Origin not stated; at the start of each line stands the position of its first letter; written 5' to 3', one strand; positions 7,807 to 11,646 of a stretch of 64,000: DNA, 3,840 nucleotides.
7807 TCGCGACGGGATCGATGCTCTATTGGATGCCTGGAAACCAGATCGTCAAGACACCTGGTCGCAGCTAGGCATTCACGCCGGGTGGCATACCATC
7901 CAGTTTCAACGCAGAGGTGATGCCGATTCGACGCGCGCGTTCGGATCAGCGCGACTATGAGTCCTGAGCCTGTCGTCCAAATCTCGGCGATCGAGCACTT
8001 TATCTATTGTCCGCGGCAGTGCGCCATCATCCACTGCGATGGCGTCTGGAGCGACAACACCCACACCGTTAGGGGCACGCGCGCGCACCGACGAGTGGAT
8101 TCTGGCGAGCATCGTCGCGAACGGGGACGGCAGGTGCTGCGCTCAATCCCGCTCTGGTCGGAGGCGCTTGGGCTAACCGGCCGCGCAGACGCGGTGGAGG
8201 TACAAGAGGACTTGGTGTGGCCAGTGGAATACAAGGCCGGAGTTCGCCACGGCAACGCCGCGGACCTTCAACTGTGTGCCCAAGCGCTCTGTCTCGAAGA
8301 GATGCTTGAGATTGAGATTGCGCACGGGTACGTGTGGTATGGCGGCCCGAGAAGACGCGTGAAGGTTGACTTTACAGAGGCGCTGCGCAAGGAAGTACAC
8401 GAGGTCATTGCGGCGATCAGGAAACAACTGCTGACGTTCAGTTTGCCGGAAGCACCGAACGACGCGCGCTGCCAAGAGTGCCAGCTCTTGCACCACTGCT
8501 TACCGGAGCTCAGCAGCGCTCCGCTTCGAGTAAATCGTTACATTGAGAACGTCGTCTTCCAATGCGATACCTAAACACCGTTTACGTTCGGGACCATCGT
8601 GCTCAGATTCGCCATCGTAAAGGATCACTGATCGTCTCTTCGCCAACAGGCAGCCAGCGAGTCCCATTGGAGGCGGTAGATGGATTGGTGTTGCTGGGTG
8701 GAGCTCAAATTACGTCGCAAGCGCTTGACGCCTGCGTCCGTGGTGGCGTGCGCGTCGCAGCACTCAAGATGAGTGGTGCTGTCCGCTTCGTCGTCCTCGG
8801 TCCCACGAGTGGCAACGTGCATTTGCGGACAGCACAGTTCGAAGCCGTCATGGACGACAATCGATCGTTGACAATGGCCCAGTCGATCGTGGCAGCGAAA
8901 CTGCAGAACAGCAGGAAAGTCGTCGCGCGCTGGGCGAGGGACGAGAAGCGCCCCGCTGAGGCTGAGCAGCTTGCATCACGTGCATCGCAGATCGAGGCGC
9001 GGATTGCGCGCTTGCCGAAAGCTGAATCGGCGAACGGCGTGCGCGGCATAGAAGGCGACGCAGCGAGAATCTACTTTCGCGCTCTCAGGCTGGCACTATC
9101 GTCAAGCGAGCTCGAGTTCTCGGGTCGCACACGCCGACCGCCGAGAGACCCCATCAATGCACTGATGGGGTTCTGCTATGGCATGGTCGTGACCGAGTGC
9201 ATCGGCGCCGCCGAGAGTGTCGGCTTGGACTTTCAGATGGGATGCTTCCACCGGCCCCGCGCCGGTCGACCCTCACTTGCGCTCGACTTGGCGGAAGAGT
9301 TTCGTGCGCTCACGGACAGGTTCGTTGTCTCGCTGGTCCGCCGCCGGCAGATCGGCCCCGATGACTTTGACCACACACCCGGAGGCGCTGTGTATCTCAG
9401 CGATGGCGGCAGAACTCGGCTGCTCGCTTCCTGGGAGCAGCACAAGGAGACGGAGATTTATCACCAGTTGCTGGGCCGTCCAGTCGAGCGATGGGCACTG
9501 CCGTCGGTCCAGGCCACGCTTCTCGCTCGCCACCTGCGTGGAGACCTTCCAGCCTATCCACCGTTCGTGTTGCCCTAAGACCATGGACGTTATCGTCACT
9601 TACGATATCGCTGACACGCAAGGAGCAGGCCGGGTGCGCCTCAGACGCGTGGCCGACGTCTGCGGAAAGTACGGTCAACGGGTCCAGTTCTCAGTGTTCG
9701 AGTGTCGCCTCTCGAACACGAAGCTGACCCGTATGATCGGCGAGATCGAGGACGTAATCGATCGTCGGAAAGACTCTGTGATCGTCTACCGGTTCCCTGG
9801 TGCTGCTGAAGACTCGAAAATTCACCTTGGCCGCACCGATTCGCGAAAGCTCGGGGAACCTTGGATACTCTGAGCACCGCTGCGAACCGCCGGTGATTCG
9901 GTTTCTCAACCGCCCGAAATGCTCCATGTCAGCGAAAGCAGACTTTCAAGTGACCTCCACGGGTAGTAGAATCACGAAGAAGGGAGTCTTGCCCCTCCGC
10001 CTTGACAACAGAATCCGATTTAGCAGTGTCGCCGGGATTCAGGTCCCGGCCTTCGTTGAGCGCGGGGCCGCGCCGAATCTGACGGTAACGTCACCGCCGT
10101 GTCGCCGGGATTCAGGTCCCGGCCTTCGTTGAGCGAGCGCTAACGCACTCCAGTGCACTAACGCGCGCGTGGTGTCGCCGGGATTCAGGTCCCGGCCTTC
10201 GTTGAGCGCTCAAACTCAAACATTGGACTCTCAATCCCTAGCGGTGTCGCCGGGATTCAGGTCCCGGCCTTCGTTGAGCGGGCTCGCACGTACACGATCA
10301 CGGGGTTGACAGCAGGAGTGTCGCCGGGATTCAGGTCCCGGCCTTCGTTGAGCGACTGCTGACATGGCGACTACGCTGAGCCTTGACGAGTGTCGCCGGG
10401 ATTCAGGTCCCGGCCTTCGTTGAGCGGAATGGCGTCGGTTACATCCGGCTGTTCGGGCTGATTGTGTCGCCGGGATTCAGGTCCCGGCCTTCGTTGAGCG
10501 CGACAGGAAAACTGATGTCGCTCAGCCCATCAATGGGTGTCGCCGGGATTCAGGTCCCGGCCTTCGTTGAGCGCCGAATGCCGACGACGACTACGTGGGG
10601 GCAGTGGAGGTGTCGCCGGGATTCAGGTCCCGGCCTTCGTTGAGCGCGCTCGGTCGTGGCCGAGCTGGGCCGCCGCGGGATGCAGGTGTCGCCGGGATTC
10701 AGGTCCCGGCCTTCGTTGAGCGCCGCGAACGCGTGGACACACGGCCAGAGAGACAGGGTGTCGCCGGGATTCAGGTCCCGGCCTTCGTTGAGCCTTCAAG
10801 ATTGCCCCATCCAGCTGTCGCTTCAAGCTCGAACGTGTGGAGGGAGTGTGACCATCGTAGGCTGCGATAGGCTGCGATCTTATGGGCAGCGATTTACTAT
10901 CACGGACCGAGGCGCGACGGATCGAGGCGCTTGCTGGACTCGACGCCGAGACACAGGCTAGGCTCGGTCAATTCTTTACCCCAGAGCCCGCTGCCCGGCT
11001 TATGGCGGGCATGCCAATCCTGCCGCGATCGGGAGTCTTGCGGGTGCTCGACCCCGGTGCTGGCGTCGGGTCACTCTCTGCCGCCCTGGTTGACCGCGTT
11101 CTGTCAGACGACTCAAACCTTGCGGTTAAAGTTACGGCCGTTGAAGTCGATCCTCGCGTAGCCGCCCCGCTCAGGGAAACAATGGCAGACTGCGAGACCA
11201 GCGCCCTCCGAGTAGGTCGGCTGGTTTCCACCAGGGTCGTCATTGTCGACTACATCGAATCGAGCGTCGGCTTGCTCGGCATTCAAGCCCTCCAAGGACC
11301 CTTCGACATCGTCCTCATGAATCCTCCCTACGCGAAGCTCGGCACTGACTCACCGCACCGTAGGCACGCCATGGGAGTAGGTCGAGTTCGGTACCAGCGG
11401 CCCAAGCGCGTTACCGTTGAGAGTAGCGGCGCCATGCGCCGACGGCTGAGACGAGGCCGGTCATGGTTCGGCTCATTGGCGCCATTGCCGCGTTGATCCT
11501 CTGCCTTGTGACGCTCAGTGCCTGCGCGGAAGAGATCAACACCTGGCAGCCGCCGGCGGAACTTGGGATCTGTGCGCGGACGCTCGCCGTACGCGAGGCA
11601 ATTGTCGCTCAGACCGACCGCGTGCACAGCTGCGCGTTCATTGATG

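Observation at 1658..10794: Atypical type I-G/I-U (Dpsyc-like) CRISPR-Cas locus: cas3 in the middle, unfused cas4 and cas1, a small Csb3-like ORF, and no recognisable large subunit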

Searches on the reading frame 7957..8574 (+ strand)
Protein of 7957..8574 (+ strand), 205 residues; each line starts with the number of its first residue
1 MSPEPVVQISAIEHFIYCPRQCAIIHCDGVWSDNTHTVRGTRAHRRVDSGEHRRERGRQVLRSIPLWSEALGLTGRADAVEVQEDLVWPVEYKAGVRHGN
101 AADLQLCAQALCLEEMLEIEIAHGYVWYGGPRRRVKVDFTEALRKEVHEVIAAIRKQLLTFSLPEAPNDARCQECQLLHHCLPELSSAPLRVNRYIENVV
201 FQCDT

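Call 4: search_protein_families(library=ncbifam, proteins=[window:7957-8574:+], max_evalue=0.01)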
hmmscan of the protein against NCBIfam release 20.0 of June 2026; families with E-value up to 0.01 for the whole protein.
window:7957-8574:+ (205 aa): 4 families
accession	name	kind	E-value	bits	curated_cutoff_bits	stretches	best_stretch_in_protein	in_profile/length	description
NF049935.1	cas4g_cas1g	exception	4.1e-39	134.5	560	1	7-184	2-192/546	CRISPR-associated endonuclease Cas4g/Cas1g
TIGR00372.1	cas4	equivalog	4.3e-36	124.4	65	1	8-183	2-180/180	CRISPR-associated protein Cas4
TIGR04328.1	cas4_PREFRAN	exception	2.2e-10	40.9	70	1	8-179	2-173/178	type V CRISPR-associated protein Cas4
TIGR03491.1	TIGR03491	subfamily_domain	0.00045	19.3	97.45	1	89-182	113-205/462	TM0106 family RecB-like putative nuclease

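Call 5: search_protein_families(library=pfam, proteins=[window:7957-8574:+], max_evalue=0.01)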
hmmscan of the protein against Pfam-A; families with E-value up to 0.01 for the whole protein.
window:7957-8574:+ (205 aa): 3 families
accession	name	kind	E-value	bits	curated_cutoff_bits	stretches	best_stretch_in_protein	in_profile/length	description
PF01930.23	Cas_Cas4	-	1.8e-23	83.9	22.7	1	9-182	2-159/160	Domain of unknown function DUF83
PF12705.13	PDDEXK_1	-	0.00036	21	22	1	51-181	103-246/247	PD-(D/E)XK nuclease superfamily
PF02124.21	Marek_A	-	0.0048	17.7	24.1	0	3-69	10-75/90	Marek's disease glycoprotein A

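Call 16: search_protein_families(library=padloc, proteins=[window:7957-8574:+], max_evalue=1)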
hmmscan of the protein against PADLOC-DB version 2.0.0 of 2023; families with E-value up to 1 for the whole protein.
window:7957-8574:+ (205 aa): 21 families
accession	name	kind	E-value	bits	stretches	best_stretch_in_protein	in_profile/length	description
PDLC01773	Cas4c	-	1.6e-68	228.5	1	4-198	17-208/229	-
PDLC02034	Cas4d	-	1e-55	186.4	1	5-185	4-184/192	-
PDLC01774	Cas4c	-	3.2e-40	136.1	1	6-200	8-209/213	-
PDLC00943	Cas4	-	1.1e-36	124.4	1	8-183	2-180/180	CRISPR-associated protein Cas4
PDLC01747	Cas1g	-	1.4e-36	124.2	1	8-186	2-181/523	-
PDLC01250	Cas4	-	3.4e-34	116.6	1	8-182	2-168/168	"CAS-I,CAS-II,CAS-III,CAS-IV,CAS-V,CAS-VI; acquisition_associated"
PDLC00944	Cas4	-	7.7e-32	108.9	1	8-182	2-177/177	Cas4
PDLC01611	Cas4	-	1e-31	108.4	1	9-183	2-158/158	"CAS-I,CAS-II,CAS-III,CAS-IV,CAS-V,CAS-VI; acquisition_associated"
PDLC01447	Cas4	-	5.6e-28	96.4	1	7-184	5-160/161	"CAS-I,CAS-II,CAS-III,CAS-IV,CAS-V,CAS-VI; acquisition_associated"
PDLC02035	Cas4d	-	6.2e-22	76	1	5-185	4-178/196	-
PDLC02083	Cas4_II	-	5.7e-19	67.2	1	7-181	2-183/186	-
PDLC02067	Cas1b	-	1.6e-17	61.5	1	11-185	2-178/533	-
PDLC01775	Cas4c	-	3.7e-16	57.6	1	84-195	9-121/131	-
PDLC00945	Cas4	-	5.8e-11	40.9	1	8-179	2-173/178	"CRISPR-associated protein Cas4, subtype PREFRAN"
PDLC02087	Cas4b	-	1.2e-07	30.1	1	7-177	3-184/189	-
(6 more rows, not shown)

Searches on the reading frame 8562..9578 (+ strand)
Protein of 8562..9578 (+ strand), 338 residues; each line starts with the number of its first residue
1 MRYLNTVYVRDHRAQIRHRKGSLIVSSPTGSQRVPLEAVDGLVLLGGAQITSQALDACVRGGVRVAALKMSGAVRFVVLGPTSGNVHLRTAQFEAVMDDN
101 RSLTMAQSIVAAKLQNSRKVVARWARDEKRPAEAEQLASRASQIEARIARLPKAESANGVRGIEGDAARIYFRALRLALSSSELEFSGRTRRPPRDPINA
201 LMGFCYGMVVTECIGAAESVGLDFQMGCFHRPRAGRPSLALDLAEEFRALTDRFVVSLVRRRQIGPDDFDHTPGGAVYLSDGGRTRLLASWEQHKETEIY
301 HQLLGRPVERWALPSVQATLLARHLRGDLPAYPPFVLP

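Call 4: search_protein_families(library=ncbifam, proteins=[window:8562-9578:+], max_evalue=0.01)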
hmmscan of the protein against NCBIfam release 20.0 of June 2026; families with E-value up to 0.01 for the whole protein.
window:8562-9578:+ (338 aa): 9 families
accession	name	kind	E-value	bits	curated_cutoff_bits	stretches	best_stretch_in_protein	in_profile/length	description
TIGR03640.1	cas1_DVULG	exception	1.3e-102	343.5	385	1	3-336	2-339/340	type I-C CRISPR-associated endonuclease Cas1c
NF049935.1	cas4g_cas1g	exception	1.2e-82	278.2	560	1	5-336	215-544/546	CRISPR-associated endonuclease Cas4g/Cas1g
TIGR04093.1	cas1_CYANO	exception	8.5e-71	238.6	385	1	5-337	1-333/334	type I-D CRISPR-associated endonuclease Cas1d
TIGR00287.1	cas1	equivalog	9.5e-68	228.7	71.7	1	6-332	1-326/327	CRISPR-associated endonuclease Cas1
TIGR03983.1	cas1_MYXAN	equivalog_domain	2.4e-54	184.6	358.05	1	6-311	13-320/347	type I-MYXAN CRISPR-associated endonuclease Cas1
TIGR03641.1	cas1_HMARI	exception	1.8e-39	135.9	304.1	1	7-335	3-320/324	type I-B CRISPR-associated endonuclease Cas1b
TIGR04329.1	cas1_PREFRAN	exception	9.4e-24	84.1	300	1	14-270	16-261/317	type V CRISPR-associated endonuclease Cas1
TIGR03639.1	cas1_NMENI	exception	1.4e-15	57.3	120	1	6-262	3-236/278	type II CRISPR-associated endonuclease Cas1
TIGR03638.1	cas1_ECOLI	exception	8.8e-08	31.7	215.6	1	12-116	17-122/269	type I-E CRISPR-associated endonuclease Cas1e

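Call 5: search_protein_families(library=pfam, proteins=[window:8562-9578:+], max_evalue=0.01)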
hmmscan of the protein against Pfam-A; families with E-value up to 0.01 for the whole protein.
window:8562-9578:+ (338 aa): 1 family
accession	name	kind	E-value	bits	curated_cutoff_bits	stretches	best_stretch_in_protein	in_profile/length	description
PF01867.21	Cas_Cas1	-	7.1e-85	285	22.3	1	7-293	1-283/283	CRISPR associated protein Cas1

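Call 16: search_protein_families(library=padloc, proteins=[window:8562-9578:+], max_evalue=1)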
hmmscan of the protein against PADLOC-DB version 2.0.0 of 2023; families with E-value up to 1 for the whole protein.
window:8562-9578:+ (338 aa): 30 families (the best 25 are shown)
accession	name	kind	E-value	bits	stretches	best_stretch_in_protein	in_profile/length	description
PDLC01743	Cas1c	-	1.9e-104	347.5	1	2-336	3-335/337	-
PDLC00923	Cas1c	-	3.5e-103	343.5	1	3-336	2-339/340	"CRISPR-associated endonuclease Cas1, subtype I-C/DVULG"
PDLC01334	Cas1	-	1.2e-101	338.4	1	4-336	2-336/336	"CAS-I,CAS-II,CAS-III,CAS-IV,CAS-V,CAS-VI; acquisition_1"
PDLC01608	Cas1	-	1.5e-84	281.8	1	7-293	1-276/276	"CAS-I,CAS-II,CAS-III,CAS-IV,CAS-V,CAS-VI; acquisition_1"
PDLC01248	Cas1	-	6e-79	263.5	1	5-327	1-289/289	"CAS-I,CAS-II,CAS-III,CAS-IV,CAS-V,CAS-VI; acquisition_1"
PDLC00928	Cas1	-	1.1e-75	252.5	1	5-327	1-315/315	Cas1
PDLC02025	Cas1d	-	4.6e-72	241.2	1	6-337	3-315/316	-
PDLC00927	Cas1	-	2.5e-68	228.7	1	6-332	1-326/327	CRISPR-associated endonuclease Cas1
PDLC01449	Cas1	-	1.7e-67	225.7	1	5-328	2-283/285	"CAS-I,CAS-II,CAS-III,CAS-IV,CAS-V,CAS-VI; acquisition_1"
PDLC01747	Cas1g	-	5e-66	221.4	1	6-335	199-520/523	-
PDLC01249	Cas1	-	3.2e-56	188.6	1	7-269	1-246/246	"CAS-I,CAS-II,CAS-III,CAS-IV,CAS-V,CAS-VI; acquisition_1"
PDLC00922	Cas1a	-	6.4e-55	184.6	1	6-311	13-320/347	"CRISPR-associated endonuclease Cas1, subtype MYXAN"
PDLC02067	Cas1b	-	3e-54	182.7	1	5-304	200-499/533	-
PDLC01740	Cas1_IIIa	-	1.2e-52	177.8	1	6-294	2-282/331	-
PDLC01742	Cas1b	-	3.8e-43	146.2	1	7-328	5-316/326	-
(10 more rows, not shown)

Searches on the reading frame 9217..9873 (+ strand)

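Call 4: search_protein_families(library=ncbifam, proteins=[window:9217-9873:+], max_evalue=0.01)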
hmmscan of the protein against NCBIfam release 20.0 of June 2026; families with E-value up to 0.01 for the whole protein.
window:9217-9873:+ (218 aa): 1 family
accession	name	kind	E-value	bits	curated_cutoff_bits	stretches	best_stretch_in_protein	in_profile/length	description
TIGR01573.1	cas2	equivalog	6.9e-17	61.5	24.5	1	123-211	1-88/96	CRISPR-associated endonuclease Cas2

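Call 5: search_protein_families(library=pfam, proteins=[window:9217-9873:+], max_evalue=0.01)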
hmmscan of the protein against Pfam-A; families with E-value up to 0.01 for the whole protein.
window:9217-9873:+ (218 aa): 1 family
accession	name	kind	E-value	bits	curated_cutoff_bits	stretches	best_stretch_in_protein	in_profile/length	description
PF09827.14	CRISPR_Cas2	-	1.4e-20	73.7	23.8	1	123-194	1-67/74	CRISPR associated protein Cas2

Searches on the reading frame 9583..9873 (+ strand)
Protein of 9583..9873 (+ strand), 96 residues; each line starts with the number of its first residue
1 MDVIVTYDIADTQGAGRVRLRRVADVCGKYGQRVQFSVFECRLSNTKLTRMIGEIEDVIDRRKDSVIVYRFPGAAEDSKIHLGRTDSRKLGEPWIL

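Call 16: search_protein_families(library=padloc, proteins=[window:9583-9873:+], max_evalue=1)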
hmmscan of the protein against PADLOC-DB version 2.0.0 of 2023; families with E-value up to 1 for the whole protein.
window:9583-9873:+ (96 aa): 19 families
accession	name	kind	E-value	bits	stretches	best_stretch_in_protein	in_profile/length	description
PDLC01751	Cas2c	-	1.2e-26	91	1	1-95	1-94/95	-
PDLC01338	Cas2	-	2.6e-24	83.5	1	3-84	1-74/76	"CAS-I,CAS-II,CAS-III,CAS-IV,CAS-V,CAS-VI; acquisition_2"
PDLC01649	Cas2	-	2.7e-21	73.7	1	1-71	1-65/70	"CAS-I,CAS-II,CAS-III,CAS-IV,CAS-V,CAS-VI; acquisition_2"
PDLC00936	Cas2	-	1.8e-20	71.2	1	3-83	1-80/83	Cas2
PDLC01443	Cas2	-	6.7e-20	69.4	1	2-88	2-81/86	"CAS-I,CAS-II,CAS-III,CAS-IV,CAS-V,CAS-VI; acquisition_2"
PDLC01251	Cas2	-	9e-19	65.5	1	1-86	1-80/84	"CAS-I,CAS-II,CAS-III,CAS-IV,CAS-V,CAS-VI; acquisition_2"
PDLC01756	Cas2g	-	1e-18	65.1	1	3-89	6-89/96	-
PDLC00935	Cas2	-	1.9e-18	64.6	1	1-89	1-88/96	CRISPR-associated endonuclease Cas2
PDLC02027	Cas2d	-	5e-18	63.4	1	1-88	1-83/89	-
PDLC01749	Cas2b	-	1.5e-15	55.5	1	1-86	1-80/87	-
PDLC02076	Cas2b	-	2.4e-15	54.7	1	1-86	1-80/87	-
PDLC02074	Cas2_IIIb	-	2.8e-14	51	1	3-70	3-64/86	-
PDLC01748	Cas2_IIIa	-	7.2e-13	46.9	1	1-81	1-72/88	-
PDLC02077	Cas2b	-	6.9e-12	43.7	1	1-76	1-72/96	-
PDLC02078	Cas2b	-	3.9e-11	40.7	1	4-75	6-71/94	-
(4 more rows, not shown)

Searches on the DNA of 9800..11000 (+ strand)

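Call 64: search_dna_similar(query=window:10026-10794:+, collection=phages, mode=distant, max_evalue=1, max_rows=20)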
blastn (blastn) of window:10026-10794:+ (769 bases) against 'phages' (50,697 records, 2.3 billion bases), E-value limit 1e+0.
Records with a match: 1; places in all: 1; records where one place covers at least 80% of the query: 0.
Best place of each record, by identity: 80-90% 1.
By first word of the organism name: Pseudomonas 1.
By host as written in the record: Pseudomonas syringae 19B 1.
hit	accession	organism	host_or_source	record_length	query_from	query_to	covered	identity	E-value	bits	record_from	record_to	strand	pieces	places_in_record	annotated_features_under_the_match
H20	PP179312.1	Pseudomonas phage Arace01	Pseudomonas syringae 19B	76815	320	354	5%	85.0%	8e-1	42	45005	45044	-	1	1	RNA polymerase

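Call 65: search_dna_similar(query=window:10026-10794:+, collection=plasmids, mode=distant, max_evalue=1, max_rows=20)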
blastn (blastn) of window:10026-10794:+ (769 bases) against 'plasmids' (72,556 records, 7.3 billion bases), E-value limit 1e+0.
Records with a match: 10; places in all: 10; records where one place covers at least 80% of the query: 0.
Best place of each record, by identity: 90-95% 1; 80-90% 1; 60-80% 8.
By first word of the organism name: Sphingobium 5; Azospirillum 2; Streptomyces 1; Paracoccus 1; Nonomuraea 1.
By predicted mobility (MOB-suite, as given by PLSDB): non-mobilizable 8; mobilizable 2.
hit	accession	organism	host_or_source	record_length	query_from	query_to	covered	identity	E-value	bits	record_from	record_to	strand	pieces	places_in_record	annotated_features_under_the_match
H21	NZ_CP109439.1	Streptomyces sp. NBC_01483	-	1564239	550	615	9%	75.0%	2e-1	45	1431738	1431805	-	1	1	none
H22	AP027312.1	Sphingobium sp. TomMM7A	-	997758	31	85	7%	78.6%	2e-1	45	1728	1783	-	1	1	fabG_1: 3-ketoacyl-ACP reductase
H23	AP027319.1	Sphingobium sp. TomTYG42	-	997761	31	85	7%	78.6%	2e-1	45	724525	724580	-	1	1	fabG_3: 3-ketoacyl-ACP reductase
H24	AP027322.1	Sphingobium sp. TomTYG43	-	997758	31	85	7%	78.6%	2e-1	45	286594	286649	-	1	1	fabG_2: 3-ketoacyl-ACP reductase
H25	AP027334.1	Sphingobium sp. TomTYG71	-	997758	31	85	7%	78.6%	2e-1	45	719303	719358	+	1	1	fabG_3: 3-ketoacyl-ACP reductase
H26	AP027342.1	Sphingobium sp. TomTYG74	-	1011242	31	85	7%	78.6%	2e-1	45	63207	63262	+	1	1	fabG_1: 3-ketoacyl-ACP reductase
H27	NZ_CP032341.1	Azospirillum brasilense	soil sample,Agricultural field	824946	619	667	6%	79.6%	7e-1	43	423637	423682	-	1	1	hypothetical protein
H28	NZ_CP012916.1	Azospirillum brasilense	Digitaria eriantha,microbe,root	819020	619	667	6%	79.6%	7e-1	43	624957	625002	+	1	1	hypothetical protein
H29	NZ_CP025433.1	Paracoccus zhejiangensis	single cell,sludge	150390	626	664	5%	84.6%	2e-1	45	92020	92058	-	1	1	mobC: plasmid mobilization relaxosome protein MobC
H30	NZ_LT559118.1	Nonomuraea gerenzanensis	-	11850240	626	653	4%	92.9%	7e-1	43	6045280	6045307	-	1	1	none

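Call 89: search_rna_families(source=window, start=9800, end=11000, threshold=evalue, max_evalue=1)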
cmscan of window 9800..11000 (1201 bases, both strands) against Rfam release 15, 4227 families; matches with E-value up to 1: 0.
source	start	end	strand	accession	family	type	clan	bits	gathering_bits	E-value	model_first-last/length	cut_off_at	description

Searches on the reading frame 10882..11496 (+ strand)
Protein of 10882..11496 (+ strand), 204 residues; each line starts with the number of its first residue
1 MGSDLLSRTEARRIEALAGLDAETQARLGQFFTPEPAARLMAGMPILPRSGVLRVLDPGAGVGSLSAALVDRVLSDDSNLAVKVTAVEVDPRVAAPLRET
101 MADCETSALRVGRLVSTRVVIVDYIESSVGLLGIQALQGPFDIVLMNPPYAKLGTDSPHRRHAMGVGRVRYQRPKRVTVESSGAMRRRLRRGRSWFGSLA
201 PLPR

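Call 61: search_protein_families(library=pfam, proteins=[window:10882-11496:+], max_evalue=0.001)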
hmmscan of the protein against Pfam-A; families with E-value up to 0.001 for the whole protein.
window:10882-11496:+ (204 aa): 1 family
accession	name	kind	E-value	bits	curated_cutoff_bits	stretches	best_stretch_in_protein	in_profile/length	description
PF02384.22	N6_Mtase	-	0.00015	21.6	20.4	1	23-151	20-136/311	N-6 DNA Methylase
